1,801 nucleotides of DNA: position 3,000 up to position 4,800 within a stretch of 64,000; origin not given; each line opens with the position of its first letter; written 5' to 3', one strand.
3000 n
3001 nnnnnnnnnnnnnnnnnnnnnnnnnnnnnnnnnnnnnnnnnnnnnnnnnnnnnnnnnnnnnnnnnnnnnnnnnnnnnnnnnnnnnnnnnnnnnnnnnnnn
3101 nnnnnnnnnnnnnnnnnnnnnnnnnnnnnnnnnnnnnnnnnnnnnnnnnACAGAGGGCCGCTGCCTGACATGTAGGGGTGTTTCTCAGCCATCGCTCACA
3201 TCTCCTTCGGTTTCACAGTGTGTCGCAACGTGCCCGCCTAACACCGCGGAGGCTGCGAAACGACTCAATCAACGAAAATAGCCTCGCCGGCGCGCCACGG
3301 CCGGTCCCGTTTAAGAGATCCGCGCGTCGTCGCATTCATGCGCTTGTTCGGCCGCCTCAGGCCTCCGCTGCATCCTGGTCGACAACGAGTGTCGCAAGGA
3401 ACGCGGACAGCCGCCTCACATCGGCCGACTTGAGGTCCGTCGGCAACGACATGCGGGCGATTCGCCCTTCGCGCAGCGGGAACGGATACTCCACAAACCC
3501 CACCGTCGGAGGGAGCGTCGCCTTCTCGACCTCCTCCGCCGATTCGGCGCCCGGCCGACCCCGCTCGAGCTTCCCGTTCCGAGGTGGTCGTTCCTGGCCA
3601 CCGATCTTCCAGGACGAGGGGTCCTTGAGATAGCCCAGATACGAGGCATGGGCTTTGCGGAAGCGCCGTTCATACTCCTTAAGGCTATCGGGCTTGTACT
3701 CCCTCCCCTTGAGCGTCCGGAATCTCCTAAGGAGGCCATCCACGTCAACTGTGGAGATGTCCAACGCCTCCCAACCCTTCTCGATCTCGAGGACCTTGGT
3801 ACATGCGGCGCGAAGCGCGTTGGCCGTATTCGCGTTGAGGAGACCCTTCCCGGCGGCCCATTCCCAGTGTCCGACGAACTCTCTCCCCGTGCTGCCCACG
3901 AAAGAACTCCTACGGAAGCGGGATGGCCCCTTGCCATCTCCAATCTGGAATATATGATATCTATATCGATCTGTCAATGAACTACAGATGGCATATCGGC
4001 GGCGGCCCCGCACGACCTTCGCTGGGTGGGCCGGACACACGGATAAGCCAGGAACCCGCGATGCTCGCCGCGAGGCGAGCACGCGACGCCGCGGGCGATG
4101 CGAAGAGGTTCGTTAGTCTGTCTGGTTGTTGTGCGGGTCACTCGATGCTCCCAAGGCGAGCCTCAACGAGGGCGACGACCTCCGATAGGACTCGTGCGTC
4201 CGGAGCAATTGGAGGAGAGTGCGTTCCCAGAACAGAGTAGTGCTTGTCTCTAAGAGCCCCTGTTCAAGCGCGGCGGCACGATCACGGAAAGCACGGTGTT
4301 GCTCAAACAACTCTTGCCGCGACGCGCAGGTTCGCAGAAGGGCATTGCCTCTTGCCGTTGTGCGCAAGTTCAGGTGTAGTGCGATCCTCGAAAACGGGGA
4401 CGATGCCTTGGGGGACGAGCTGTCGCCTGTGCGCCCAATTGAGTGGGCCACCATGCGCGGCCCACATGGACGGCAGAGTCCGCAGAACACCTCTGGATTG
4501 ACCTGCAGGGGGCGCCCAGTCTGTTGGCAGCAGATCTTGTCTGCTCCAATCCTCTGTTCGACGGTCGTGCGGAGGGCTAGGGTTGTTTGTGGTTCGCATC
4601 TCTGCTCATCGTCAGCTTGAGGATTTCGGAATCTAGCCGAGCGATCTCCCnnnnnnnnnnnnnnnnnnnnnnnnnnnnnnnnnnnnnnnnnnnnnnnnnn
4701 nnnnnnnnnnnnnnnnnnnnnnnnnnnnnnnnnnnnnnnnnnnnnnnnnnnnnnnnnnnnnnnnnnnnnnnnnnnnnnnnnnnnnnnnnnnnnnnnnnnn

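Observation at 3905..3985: Isolated AT-rich block carrying a near-perfect sigma70-type promoter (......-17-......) inside a 70% GC genome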

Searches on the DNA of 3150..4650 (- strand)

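Call 52: build_rna_model(alignment_id=A4)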
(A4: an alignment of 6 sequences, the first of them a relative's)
Model R1 built from alignment A4 (6 sequences, 138 columns); structure: RNAalifold consensus.
model positions 83; base pairs 25; branch points 0; effective number of sequences 2.48; information 0.684 bits per position. Calibrated on 0.2 Mb of random sequence (short: E-values are rough).
structure used (alignment columns):
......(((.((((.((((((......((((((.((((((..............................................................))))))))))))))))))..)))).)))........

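Call 53: search_with_rna_model(model_id=R1, source=window, max_evalue=10, show_alignments=6)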
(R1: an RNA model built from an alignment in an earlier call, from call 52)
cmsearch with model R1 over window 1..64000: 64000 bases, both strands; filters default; matches with E-value up to 10: 3.
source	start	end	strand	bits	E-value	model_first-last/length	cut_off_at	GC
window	3230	3357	-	57.6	9.2e-14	1-83/83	no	0.64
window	4476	4567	-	17.5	0.014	1-83/83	no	0.6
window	7339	7383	+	11.9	0.51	1-83/83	no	0.76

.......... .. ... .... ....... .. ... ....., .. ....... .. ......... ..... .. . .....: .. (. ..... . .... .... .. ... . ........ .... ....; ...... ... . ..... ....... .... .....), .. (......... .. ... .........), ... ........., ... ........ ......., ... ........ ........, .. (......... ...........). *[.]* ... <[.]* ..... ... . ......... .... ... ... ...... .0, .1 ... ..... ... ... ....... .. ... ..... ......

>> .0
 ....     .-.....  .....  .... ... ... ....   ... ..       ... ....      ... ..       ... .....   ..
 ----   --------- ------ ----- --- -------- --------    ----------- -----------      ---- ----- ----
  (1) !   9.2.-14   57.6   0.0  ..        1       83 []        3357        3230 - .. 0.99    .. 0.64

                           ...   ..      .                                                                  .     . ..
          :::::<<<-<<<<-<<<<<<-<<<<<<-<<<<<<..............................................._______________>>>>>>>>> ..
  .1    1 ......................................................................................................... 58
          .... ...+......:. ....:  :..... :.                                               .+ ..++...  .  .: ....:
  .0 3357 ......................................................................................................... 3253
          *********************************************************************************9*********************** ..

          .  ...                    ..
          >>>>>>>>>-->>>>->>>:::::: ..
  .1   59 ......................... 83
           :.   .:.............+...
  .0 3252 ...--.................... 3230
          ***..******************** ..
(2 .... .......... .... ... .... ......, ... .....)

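Call 60: search_with_rna_model(model_id=R1, sources=[L001, L003, L005, L006, L009, L010, L011, L012, L014, L015, L016, L017, L018, L019, L020, L021, L022, L023, L024, L025, L026, L027, L028, L029, L030, L031, L032, L033, L034, L035, L036, L037, L038, L039, L040, L041, L042, L043, L044, L045, L046, L047, L048, L049, L050, L051, L052, L053, L054, L055, L056, L057, L059], max_evalue=0.1)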
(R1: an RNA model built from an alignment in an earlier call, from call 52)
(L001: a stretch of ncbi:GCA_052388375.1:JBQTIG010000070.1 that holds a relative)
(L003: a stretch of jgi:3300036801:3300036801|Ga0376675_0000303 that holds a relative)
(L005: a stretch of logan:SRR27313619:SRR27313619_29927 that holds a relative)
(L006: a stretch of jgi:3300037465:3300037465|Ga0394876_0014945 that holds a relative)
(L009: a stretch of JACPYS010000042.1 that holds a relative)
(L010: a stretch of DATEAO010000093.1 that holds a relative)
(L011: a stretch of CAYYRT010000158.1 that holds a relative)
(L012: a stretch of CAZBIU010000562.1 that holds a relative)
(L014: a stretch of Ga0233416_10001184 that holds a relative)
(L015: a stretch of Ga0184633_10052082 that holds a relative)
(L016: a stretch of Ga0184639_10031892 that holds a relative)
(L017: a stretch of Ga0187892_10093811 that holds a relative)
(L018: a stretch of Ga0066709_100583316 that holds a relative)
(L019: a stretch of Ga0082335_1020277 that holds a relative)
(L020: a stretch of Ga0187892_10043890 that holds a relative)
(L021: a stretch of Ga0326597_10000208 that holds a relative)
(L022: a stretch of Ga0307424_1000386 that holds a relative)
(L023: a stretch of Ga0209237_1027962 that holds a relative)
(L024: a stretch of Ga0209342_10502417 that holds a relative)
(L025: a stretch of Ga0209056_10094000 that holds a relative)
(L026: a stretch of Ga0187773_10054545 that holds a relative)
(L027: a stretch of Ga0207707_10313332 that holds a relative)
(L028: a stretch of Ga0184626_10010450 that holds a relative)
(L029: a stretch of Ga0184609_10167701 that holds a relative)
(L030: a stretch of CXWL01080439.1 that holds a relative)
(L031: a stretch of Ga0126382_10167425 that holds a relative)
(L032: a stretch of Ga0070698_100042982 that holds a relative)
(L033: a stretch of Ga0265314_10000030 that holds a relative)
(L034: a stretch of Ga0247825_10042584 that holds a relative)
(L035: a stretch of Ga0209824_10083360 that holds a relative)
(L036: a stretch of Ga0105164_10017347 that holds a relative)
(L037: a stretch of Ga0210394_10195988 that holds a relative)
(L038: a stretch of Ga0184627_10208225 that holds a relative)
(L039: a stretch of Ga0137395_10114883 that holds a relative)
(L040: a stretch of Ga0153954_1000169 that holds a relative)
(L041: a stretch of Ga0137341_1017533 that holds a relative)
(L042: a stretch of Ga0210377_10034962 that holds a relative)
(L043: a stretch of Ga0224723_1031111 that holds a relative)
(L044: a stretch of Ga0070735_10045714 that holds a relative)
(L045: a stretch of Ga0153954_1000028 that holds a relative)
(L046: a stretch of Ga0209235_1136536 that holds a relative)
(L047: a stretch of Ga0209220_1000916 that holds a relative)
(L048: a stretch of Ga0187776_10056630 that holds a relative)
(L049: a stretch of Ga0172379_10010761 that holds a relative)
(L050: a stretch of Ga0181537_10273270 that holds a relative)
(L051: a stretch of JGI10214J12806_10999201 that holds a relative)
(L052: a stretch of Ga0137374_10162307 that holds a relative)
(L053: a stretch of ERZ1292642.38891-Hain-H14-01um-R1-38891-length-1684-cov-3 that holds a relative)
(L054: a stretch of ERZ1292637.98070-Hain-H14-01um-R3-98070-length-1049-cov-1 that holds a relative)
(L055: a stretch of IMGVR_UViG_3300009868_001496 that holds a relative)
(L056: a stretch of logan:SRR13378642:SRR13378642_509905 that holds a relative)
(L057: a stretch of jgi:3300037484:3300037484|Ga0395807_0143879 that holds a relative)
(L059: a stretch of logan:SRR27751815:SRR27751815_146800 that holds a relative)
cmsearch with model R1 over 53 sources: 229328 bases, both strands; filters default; matches with E-value up to 0.1: 17.
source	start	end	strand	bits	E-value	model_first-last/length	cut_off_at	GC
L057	1416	1497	+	94.8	1.4e-23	1-83/83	no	0.57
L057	665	746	+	93.7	2.8e-23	1-83/83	no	0.67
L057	2061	2142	+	86.8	2.4e-21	1-83/83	no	0.6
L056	416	510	+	84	1.5e-20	1-83/83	no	0.6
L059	1978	2105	+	57.6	3.3e-13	1-83/83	no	0.64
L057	64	150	+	53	6.5e-12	1-83/83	no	0.55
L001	8466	8536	+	52.1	1.2e-11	1-83/83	no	0.7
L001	4758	4828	+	49.2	7.6e-11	1-83/83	no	0.68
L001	3568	3643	+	40.1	2.6e-08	1-83/83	no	0.63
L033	2704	2781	-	32.3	3.9e-06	1-83/83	no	0.67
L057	1415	1496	-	29.7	2e-05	1-83/83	no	0.59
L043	1363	1492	+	24.5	0.00059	1-83/83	no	0.68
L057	664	745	-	24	0.00081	1-83/83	no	0.67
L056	1180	1216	+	22.3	0.0023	1-38/83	3'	0.59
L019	3404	3477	+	20.6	0.0072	1-83/83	no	0.65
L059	768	859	+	17.5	0.051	1-83/83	no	0.6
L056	413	509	-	16.5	0.098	1-83/83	no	0.61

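Call 61: search_with_rna_model(model_id=R1, sources=[L001, L033, L043, L019, L056, L057, L059], max_evalue=0.001, make_alignment=true, show_alignments=0)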
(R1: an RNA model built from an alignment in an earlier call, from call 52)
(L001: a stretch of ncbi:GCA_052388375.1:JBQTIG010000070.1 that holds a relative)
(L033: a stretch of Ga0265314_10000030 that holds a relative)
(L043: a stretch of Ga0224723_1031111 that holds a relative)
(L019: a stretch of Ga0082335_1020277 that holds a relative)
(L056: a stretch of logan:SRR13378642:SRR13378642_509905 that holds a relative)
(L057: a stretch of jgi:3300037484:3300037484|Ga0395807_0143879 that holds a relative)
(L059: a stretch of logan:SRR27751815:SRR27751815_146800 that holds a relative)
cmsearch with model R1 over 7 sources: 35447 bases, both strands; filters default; matches with E-value up to 0.001: 14.
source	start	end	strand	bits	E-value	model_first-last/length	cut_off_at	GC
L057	1416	1497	+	94.8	2.1e-24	1-83/83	no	0.57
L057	665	746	+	93.7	4.3e-24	1-83/83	no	0.67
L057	2061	2142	+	86.8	3.7e-22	1-83/83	no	0.6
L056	416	510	+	84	2.3e-21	1-83/83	no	0.6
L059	1978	2105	+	57.6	5.1e-14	1-83/83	no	0.64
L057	64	150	+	53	1e-12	1-83/83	no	0.55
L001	8466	8536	+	52.1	1.8e-12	1-83/83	no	0.7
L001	4758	4828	+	49.2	1.2e-11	1-83/83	no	0.68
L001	3568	3643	+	40.1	3.9e-09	1-83/83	no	0.63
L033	2704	2781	-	32.3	6.1e-07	1-83/83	no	0.67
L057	1415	1496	-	29.7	3.1e-06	1-83/83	no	0.59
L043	1363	1492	+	24.5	9.1e-05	1-83/83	no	0.68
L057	664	745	-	24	0.00012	1-83/83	no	0.67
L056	1180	1216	+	22.3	0.00036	1-38/83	3'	0.59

Alignment A5: 14 matches aligned to the model, 159 columns, each read 5' to 3' on its own strand. Consensus structure (alignment columns), stored with it:
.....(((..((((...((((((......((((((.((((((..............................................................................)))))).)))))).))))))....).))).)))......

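Call 63: search_with_rna_model(model_id=R1, sources=[L001, L033, L056, L057, L059], max_evalue=0.000001, make_alignment=true, show_alignments=0)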
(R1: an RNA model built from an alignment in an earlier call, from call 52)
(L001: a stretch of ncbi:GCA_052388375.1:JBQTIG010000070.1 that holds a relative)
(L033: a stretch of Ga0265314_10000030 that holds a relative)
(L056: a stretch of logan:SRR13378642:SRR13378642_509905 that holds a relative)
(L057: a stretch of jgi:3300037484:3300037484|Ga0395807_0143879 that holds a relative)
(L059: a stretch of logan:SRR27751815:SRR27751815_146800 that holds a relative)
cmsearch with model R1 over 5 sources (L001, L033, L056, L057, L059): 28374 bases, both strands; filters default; matches with E-value up to 0.000001: 10.
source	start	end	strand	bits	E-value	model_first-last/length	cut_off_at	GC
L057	1416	1497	+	94.8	1.7e-24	1-83/83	no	0.57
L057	665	746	+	93.7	3.5e-24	1-83/83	no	0.67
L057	2061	2142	+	86.8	3e-22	1-83/83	no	0.6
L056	416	510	+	84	1.8e-21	1-83/83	no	0.6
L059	1978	2105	+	57.6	4.1e-14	1-83/83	no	0.64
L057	64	150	+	53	8.1e-13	1-83/83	no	0.55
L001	8466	8536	+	52.1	1.4e-12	1-83/83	no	0.7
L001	4758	4828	+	49.2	9.4e-12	1-83/83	no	0.68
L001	3568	3643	+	40.1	3.2e-09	1-83/83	no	0.63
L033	2704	2781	-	32.3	4.9e-07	1-83/83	no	0.67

Alignment A6: 10 matches aligned to the model, 143 columns, each read 5' to 3' on its own strand. Consensus structure (alignment columns), stored with it:
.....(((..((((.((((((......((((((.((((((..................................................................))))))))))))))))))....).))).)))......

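Call 64: build_rna_model(alignment_id=A6)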
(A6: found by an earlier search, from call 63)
Model R2 built from alignment A6 (10 sequences, 143 columns); structure: stored with the alignment.
model positions 83; base pairs 25; branch points 0; effective number of sequences 3.51; information 0.684 bits per position. Calibrated on 0.2 Mb of random sequence (short: E-values are rough).
structure used (alignment columns):
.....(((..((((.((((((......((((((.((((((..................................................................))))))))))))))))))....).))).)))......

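Call 66: search_with_rna_model(model_id=R2, source=window, filters=off, max_evalue=1, show_alignments=5)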
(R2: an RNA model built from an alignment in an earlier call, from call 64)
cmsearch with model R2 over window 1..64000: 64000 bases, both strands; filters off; matches with E-value up to 1: 16.
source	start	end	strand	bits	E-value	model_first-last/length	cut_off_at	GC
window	3230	3357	-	47.1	1.7e-10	1-83/83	no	0.64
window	47920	47957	-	17.8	0.017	1-83/83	no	0.76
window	4476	4567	-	17.6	0.02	1-83/83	no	0.6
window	31997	32051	-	14.5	0.14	1-83/83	no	0.78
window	16130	16212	-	14.1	0.18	1-83/83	no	0.75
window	13837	13910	-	12.9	0.36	1-83/83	no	0.77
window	56663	56705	+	12.6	0.43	1-83/83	no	0.81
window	15527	15599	-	12.6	0.45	1-83/83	no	0.73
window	46754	46811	+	12.5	0.46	1-83/83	no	0.74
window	23197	23288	+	12.5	0.46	1-83/83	no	0.72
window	10166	10253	-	11.9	0.7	1-83/83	no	0.76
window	41668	41731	-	11.8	0.71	1-83/83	no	0.66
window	26076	26131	+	11.8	0.71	1-83/83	no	0.8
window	23275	23340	-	11.8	0.72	1-83/83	no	0.74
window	12787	12843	-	11.6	0.85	1-83/83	no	0.72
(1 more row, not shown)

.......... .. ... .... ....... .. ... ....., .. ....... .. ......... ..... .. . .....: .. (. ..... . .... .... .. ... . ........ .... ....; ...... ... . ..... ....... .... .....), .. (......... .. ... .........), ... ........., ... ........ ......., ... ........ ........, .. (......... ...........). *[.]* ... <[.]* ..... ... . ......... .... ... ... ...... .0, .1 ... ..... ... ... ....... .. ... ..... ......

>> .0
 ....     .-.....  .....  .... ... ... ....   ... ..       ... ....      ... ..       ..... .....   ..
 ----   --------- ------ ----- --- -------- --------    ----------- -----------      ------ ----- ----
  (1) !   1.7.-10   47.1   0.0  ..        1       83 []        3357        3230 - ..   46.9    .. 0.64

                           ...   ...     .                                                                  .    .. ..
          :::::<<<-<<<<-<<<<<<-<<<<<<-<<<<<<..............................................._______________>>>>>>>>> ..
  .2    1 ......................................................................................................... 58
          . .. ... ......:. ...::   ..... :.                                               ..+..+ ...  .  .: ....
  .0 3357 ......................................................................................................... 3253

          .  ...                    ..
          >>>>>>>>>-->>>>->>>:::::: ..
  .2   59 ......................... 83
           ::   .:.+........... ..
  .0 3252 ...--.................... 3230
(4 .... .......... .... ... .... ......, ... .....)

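Call 100: search_rna_families(source=window, start=3150, end=4650, threshold=evalue, max_evalue=1)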
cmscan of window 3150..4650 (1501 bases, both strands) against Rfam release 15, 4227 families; matches with E-value up to 1: 0.
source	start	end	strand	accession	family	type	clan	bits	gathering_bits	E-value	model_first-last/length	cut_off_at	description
